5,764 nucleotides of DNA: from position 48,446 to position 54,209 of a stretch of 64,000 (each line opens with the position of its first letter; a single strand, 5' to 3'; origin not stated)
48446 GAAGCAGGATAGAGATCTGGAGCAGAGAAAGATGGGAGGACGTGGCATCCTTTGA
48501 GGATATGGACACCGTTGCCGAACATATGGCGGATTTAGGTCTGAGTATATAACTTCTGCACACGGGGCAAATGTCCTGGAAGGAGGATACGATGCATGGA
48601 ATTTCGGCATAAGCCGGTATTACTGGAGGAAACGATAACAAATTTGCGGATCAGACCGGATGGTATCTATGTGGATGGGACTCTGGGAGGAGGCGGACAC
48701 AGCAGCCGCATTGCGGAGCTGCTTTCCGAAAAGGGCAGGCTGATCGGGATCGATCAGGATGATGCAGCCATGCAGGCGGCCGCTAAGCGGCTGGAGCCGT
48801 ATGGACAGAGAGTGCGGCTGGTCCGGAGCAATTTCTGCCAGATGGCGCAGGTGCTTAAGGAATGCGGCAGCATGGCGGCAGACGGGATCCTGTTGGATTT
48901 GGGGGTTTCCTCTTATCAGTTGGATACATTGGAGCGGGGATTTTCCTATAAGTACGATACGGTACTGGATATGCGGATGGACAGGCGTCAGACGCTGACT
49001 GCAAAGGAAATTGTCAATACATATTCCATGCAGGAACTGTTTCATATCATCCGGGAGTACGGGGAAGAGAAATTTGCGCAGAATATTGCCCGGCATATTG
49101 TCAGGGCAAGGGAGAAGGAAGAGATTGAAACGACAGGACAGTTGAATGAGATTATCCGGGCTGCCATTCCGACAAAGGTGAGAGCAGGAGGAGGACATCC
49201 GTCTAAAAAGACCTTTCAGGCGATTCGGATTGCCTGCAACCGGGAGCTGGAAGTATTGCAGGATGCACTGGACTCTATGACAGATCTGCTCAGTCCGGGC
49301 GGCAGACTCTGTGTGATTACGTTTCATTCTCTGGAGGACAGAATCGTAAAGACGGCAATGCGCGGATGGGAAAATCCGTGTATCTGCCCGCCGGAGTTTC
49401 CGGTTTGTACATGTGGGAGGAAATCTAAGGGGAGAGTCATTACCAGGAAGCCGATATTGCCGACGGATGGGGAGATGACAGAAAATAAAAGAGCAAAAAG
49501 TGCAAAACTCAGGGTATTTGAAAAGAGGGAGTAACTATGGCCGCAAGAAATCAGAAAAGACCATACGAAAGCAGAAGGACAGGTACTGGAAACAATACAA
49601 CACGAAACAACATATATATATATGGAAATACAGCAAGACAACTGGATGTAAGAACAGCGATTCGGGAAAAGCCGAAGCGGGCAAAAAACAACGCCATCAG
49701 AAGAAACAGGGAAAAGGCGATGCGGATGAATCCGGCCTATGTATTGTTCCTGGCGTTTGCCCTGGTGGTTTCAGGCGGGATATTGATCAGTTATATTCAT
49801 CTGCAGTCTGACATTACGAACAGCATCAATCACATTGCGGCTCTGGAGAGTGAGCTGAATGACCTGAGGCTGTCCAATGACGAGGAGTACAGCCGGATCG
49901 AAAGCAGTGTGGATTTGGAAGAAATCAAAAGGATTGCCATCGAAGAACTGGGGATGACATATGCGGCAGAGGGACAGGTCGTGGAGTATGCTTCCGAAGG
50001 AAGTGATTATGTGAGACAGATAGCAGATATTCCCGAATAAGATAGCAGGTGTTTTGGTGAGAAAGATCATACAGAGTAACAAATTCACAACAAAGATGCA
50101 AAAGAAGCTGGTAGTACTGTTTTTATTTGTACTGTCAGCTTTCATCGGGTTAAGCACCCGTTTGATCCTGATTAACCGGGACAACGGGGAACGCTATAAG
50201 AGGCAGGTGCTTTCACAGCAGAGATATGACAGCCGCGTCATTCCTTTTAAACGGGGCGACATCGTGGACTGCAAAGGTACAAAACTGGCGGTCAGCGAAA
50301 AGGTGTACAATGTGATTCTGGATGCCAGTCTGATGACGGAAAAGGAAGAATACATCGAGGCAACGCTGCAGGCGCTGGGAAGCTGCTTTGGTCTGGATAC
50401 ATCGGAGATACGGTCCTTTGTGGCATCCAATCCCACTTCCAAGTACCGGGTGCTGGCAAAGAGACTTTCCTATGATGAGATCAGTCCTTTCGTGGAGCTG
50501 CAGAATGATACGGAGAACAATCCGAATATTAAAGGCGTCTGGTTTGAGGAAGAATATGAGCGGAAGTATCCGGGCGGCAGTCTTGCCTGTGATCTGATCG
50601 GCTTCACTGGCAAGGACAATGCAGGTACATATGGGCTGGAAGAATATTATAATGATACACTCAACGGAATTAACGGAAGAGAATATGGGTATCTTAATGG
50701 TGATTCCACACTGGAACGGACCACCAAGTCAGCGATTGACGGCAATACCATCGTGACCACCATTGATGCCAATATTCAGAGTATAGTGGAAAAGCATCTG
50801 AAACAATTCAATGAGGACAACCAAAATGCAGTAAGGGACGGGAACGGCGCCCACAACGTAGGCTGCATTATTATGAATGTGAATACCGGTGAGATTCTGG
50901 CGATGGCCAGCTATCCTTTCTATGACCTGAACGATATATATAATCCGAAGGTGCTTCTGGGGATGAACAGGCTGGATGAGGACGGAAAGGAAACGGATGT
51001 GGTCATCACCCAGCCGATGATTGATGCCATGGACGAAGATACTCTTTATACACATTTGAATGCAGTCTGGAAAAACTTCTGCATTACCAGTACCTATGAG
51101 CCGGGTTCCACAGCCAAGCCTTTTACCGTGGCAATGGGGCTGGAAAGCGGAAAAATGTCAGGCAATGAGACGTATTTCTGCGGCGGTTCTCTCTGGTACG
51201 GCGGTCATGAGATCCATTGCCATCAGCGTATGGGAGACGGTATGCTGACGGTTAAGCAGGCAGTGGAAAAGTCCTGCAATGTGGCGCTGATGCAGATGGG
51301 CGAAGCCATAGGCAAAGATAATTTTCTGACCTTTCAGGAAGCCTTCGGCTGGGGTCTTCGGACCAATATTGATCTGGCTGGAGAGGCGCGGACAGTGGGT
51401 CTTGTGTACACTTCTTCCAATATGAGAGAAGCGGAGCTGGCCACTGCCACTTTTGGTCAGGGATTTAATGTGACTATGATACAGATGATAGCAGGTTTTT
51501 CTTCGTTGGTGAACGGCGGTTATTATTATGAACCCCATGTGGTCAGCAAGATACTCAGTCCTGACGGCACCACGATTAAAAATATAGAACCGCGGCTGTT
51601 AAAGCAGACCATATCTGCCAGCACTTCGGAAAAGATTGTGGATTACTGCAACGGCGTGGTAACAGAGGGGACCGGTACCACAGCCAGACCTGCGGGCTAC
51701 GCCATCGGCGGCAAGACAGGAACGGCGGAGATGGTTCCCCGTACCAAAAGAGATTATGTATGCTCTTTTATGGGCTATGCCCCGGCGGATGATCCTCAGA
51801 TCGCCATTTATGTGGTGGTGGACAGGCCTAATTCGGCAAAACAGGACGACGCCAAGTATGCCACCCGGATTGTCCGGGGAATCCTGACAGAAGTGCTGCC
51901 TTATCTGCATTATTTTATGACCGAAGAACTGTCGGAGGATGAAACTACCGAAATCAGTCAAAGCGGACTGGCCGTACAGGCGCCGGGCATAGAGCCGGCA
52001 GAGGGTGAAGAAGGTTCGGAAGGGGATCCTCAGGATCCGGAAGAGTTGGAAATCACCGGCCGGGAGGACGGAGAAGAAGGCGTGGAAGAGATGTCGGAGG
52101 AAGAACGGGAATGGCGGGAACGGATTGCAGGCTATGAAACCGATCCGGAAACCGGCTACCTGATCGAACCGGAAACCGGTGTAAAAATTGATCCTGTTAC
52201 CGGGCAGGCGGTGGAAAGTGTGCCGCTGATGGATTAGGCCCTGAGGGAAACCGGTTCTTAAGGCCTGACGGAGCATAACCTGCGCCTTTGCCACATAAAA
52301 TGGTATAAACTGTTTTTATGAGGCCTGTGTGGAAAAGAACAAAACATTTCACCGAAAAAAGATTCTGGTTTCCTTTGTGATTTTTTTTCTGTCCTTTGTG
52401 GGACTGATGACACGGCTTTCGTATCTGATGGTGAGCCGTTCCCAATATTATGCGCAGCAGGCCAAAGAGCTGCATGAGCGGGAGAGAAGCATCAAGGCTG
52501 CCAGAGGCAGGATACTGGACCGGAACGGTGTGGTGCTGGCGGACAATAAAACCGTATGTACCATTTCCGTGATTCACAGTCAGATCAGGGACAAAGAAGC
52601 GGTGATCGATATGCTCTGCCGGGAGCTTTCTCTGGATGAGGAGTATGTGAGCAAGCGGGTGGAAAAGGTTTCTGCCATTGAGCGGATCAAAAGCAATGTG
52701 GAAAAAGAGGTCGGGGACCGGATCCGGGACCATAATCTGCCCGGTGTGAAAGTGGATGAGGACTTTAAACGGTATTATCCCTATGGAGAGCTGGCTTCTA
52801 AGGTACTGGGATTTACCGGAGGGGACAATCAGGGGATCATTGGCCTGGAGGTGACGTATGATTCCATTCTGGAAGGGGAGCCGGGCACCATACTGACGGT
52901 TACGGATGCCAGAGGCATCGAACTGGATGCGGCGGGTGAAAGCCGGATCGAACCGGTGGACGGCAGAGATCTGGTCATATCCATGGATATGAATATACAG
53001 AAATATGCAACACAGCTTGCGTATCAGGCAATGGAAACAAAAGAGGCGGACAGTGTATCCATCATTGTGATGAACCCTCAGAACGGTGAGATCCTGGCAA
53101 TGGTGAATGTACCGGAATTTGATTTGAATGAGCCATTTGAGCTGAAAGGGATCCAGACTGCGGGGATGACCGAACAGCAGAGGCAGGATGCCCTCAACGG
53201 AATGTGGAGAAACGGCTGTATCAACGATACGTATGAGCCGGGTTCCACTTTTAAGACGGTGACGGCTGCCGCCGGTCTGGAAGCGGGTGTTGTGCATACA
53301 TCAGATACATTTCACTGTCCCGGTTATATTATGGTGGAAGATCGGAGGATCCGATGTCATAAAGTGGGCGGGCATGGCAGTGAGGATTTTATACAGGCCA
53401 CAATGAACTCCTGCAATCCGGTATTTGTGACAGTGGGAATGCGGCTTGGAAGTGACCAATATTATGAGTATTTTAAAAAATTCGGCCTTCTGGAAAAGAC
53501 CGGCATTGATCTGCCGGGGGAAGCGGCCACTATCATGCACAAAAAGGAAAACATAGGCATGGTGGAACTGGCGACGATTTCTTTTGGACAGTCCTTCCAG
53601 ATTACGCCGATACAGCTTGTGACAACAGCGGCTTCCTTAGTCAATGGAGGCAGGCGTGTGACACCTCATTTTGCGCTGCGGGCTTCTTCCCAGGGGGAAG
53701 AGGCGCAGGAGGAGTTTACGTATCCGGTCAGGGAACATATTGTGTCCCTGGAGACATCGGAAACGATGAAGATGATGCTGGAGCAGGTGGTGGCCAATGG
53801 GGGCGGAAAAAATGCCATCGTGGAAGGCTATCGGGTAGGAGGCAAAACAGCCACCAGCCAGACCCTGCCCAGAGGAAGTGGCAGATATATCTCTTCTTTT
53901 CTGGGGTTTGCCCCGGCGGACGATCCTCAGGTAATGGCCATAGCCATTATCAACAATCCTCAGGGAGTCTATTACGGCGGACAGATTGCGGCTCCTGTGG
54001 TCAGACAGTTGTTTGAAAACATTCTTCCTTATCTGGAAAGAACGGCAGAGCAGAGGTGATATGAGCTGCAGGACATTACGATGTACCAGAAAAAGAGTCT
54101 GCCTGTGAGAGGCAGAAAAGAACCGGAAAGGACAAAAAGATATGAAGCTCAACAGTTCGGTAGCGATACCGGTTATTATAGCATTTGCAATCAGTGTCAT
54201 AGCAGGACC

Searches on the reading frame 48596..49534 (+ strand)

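Call 65: search_protein_families(library=pfam, proteins=[window:48596-49534:+], max_evalue=0.000001)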
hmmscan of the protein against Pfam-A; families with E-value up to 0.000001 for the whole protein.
window:48596-49534:+ (312 aa): 1 family
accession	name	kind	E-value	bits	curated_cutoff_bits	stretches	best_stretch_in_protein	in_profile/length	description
PF01795.25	Methyltransf_5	-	1.1e-123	413.1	27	1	2-310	1-308/309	MraW methylase family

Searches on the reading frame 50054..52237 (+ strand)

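Call 66: search_protein_families(library=pfam, proteins=[window:50054-52237:+], max_evalue=0.000001)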
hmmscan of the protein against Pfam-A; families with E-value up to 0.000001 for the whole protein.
window:50054-52237:+ (727 aa): 2 families
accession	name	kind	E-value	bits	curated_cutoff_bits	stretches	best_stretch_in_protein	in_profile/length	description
PF00905.27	Transpeptidase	-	4.6e-67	226.8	22.1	1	270-611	2-298/299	Penicillin binding protein transpeptidase domain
PF03717.20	PBP_dimer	-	1.8e-14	55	24.4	1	64-215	3-170/180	Penicillin-binding Protein dimerisation domain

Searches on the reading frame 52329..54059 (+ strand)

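Call 66: search_protein_families(library=pfam, proteins=[window:52329-54059:+], max_evalue=0.000001)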
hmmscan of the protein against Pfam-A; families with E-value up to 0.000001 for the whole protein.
window:52329-54059:+ (576 aa): 2 families
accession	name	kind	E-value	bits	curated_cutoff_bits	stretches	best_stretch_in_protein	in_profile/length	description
PF00905.27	Transpeptidase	-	8.4e-71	239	22.1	1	244-563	2-299/299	Penicillin binding protein transpeptidase domain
PF03717.20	PBP_dimer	-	2.8e-25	90.2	24.4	1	55-197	2-174/180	Penicillin-binding Protein dimerisation domain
